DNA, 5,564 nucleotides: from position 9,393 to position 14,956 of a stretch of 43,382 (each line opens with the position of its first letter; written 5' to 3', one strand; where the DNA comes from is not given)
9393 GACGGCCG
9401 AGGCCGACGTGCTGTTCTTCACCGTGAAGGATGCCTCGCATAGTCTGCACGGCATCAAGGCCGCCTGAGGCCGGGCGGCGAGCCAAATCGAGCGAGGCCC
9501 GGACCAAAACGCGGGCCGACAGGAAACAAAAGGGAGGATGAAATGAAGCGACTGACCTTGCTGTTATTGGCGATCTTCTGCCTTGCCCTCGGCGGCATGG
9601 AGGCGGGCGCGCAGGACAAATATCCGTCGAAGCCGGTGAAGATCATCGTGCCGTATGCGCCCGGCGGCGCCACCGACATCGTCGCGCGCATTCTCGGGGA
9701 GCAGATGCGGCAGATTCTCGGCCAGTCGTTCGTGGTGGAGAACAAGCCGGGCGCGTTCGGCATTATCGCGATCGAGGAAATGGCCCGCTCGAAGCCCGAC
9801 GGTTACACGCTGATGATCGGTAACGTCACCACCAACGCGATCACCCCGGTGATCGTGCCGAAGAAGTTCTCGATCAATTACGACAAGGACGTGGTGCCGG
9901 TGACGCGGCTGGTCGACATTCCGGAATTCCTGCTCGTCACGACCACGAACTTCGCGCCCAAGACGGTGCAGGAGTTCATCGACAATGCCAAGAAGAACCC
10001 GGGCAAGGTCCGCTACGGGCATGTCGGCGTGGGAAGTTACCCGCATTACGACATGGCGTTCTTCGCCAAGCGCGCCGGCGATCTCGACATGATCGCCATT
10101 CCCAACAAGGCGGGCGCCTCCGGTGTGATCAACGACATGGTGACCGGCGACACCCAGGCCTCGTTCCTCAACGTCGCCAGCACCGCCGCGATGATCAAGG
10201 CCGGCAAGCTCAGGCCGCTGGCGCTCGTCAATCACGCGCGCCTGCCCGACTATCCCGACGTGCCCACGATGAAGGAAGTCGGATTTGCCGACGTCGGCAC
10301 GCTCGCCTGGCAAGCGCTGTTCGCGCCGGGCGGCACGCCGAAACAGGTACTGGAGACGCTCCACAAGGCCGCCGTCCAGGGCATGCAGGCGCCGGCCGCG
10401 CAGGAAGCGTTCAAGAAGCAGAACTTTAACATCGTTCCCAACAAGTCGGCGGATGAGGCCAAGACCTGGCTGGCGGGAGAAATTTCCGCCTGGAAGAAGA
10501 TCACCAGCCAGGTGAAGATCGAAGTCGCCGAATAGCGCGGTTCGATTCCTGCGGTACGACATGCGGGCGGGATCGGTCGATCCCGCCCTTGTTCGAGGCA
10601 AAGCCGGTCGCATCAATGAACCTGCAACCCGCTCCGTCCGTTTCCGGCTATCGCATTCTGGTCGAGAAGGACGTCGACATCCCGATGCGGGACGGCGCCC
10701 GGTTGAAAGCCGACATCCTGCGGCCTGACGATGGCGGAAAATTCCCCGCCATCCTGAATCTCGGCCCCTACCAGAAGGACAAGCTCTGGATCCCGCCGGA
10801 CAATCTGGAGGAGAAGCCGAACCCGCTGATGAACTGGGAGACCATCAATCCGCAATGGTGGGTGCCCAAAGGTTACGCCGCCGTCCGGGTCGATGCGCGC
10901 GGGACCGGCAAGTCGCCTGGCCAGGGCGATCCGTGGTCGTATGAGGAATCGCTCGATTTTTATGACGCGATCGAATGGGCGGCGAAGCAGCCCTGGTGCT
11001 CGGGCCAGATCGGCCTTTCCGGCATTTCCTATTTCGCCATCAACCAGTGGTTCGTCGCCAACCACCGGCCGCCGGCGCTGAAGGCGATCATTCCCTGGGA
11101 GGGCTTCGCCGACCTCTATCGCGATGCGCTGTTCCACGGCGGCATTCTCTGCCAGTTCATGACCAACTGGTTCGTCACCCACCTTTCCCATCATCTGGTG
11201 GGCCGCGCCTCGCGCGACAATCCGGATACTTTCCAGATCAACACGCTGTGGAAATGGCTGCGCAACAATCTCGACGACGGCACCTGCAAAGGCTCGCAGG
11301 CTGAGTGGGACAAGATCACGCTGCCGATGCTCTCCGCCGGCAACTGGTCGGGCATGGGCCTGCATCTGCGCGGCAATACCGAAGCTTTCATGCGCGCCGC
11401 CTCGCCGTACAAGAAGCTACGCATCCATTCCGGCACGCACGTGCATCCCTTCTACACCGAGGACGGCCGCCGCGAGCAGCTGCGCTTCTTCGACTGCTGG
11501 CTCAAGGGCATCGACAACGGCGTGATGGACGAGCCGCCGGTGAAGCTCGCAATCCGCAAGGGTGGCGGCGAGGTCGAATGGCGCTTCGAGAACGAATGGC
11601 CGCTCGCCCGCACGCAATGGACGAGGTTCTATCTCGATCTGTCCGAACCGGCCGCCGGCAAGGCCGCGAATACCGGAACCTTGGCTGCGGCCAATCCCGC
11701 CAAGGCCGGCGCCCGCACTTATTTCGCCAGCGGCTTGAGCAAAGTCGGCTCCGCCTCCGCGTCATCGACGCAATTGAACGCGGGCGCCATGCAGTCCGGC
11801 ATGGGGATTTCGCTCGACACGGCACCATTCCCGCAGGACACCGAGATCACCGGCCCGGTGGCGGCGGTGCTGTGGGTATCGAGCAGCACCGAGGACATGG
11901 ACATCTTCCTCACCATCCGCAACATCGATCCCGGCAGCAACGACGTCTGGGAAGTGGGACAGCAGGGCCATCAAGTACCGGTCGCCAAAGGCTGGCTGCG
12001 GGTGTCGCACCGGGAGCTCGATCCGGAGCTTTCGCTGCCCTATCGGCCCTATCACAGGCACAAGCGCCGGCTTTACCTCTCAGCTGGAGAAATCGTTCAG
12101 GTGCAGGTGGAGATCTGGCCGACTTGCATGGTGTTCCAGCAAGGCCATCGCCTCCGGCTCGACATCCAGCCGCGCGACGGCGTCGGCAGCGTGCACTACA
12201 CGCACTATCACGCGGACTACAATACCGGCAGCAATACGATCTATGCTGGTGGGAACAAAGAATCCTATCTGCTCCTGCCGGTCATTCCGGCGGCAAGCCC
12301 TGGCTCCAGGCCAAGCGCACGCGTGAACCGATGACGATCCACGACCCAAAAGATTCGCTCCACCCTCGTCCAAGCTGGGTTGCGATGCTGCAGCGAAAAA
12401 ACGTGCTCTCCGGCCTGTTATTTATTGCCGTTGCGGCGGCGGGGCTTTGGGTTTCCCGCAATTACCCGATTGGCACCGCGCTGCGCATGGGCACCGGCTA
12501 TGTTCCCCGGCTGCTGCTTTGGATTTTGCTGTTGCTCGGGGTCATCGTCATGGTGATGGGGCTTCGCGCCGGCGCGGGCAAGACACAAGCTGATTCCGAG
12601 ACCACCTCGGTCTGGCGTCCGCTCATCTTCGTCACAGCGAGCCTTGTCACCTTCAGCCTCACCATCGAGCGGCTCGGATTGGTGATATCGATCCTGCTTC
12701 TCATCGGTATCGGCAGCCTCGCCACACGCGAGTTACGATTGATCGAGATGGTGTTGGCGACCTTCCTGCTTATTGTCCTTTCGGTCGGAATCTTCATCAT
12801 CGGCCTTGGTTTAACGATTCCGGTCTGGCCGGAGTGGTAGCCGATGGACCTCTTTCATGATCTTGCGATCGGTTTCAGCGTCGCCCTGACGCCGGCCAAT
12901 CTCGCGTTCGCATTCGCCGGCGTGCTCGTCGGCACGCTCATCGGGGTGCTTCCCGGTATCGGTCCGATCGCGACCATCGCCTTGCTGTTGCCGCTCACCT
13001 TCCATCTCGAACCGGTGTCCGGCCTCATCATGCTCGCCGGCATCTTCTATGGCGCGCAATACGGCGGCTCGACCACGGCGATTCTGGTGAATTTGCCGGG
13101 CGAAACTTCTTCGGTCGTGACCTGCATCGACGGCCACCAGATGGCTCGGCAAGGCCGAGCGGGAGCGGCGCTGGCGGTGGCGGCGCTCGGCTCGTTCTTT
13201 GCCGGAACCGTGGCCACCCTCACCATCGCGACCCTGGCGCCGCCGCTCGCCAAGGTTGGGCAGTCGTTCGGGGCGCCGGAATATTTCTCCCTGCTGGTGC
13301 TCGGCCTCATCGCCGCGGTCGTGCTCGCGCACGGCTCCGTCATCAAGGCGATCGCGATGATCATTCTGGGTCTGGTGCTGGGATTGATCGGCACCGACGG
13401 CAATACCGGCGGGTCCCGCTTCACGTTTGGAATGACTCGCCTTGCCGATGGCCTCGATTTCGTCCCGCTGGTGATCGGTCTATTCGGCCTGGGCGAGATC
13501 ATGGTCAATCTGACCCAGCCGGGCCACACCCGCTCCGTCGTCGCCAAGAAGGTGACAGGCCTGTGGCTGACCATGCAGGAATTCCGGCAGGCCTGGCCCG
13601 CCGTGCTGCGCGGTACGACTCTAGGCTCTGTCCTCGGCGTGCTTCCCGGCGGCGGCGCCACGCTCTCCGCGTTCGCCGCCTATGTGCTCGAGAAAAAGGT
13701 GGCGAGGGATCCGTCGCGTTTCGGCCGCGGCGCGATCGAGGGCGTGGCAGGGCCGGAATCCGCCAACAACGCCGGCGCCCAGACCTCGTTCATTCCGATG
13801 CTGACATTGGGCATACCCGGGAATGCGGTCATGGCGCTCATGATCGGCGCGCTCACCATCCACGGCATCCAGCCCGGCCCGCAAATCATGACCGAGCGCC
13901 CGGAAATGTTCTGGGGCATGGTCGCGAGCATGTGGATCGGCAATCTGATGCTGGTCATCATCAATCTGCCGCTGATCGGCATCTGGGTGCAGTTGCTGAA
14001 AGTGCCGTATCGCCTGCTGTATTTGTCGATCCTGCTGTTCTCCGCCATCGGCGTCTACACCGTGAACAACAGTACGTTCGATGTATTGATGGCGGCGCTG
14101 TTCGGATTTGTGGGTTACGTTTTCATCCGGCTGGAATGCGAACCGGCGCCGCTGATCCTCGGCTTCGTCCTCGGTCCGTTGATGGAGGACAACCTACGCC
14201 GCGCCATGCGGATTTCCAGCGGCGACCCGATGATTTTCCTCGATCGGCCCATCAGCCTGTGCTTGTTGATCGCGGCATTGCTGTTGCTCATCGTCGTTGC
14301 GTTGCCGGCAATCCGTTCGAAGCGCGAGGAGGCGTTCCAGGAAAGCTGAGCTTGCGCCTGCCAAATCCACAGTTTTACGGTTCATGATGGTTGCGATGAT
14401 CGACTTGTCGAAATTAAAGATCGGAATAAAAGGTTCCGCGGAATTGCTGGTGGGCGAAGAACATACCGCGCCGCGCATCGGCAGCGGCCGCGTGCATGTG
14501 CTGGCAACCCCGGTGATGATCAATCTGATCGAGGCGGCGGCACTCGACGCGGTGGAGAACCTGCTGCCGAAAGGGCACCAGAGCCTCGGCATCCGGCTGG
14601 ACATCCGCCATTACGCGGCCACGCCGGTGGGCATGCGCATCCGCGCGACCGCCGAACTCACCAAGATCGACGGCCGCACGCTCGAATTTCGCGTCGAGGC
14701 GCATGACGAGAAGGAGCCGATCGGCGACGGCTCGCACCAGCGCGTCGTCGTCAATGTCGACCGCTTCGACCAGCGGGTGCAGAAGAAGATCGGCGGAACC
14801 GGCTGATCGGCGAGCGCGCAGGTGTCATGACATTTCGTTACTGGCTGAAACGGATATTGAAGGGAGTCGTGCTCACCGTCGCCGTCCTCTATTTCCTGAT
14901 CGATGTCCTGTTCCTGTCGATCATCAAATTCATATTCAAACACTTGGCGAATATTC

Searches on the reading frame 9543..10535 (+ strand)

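Call 113: search_protein_families(library=pfam, proteins=[window:9543-10535:+], max_evalue=0.00001)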
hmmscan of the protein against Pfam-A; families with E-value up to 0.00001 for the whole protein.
window:9543-10535:+ (330 aa): 1 family
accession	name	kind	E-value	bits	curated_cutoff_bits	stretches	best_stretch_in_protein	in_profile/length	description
PF03401.19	TctC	-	6.6e-58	196.8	27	1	47-323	1-271/274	Tripartite tricarboxylate transporter family receptor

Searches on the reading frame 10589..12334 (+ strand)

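Call 12: search_protein_families(library=pfam, proteins=[window:10589-12334:+], max_evalue=0.001)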
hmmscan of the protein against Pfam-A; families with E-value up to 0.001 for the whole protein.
window:10589-12334:+ (581 aa): 2 families
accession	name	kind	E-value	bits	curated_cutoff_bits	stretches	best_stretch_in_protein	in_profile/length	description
PF02129.25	Peptidase_S15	-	1.5e-46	159.7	23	1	35-285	1-261/262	X-Pro dipeptidyl-peptidase (S15 family)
PF08530.16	PepX_C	-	1.6e-40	139.7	22.5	1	310-561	1-216/217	X-Pro dipeptidyl-peptidase C-terminal non-catalytic domain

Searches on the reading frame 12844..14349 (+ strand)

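Call 12: search_protein_families(library=pfam, proteins=[window:12844-14349:+], max_evalue=0.001)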
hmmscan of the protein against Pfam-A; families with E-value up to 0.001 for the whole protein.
window:12844-14349:+ (501 aa): 1 family
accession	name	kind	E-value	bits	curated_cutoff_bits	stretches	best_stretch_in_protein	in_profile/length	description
PF01970.21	TctA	-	4.6e-159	530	28.9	1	20-439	1-423/423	Tripartite tricarboxylate transporter TctA family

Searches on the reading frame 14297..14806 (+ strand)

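Call 12: search_protein_families(library=pfam, proteins=[window:14297-14806:+], max_evalue=0.001)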
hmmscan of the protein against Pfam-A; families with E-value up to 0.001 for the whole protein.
window:14297-14806:+ (169 aa): 2 families
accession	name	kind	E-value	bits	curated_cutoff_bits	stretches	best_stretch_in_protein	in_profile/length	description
PF22636.2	FlK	-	3.4e-35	120.7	27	1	52-154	1-102/103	Fluoroacetyl-CoA-specific thioesterase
PF03061.28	4HBT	-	1.3e-07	32.2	20.6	1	72-140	7-75/79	Thioesterase superfamily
